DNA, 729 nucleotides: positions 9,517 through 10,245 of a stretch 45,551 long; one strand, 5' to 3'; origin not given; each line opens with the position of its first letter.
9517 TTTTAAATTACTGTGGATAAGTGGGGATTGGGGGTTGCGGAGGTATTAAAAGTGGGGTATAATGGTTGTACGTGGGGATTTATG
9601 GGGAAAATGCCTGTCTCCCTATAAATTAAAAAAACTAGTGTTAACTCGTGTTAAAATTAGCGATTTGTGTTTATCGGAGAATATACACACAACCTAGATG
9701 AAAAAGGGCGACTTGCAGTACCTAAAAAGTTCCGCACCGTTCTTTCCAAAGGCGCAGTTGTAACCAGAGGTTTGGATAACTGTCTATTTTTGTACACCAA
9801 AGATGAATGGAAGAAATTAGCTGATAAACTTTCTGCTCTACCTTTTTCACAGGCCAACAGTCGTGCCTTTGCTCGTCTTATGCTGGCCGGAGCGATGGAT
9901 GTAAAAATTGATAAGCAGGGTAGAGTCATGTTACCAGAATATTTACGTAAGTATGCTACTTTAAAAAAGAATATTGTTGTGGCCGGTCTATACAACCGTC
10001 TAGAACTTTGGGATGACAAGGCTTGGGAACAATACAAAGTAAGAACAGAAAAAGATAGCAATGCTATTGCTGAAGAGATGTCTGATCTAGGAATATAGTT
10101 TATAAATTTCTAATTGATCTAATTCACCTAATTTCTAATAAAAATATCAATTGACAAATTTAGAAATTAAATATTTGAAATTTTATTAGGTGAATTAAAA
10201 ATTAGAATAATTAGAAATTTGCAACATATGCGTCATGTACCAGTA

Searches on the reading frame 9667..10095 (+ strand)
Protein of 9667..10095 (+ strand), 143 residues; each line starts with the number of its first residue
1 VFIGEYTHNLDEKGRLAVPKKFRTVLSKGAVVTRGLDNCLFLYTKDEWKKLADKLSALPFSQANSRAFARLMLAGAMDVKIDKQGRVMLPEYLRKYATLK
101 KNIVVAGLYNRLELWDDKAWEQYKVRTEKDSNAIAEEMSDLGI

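Call 64: search_protein_families(library=pfam, proteins=[window:9667-10095:+], max_evalue=0.01)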
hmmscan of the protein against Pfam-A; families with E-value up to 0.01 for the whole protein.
window:9667-10095:+ (143 aa): 2 families
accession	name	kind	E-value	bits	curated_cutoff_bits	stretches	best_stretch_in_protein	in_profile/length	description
PF02381.23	MraZ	-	1.4e-43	147.2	23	2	1-70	1-71/72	MraZ protein, putative antitoxin-like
PF09558.15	DUF2375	-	0.0032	17.9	27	0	77-96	26-45/69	Protein of unknown function (DUF2375)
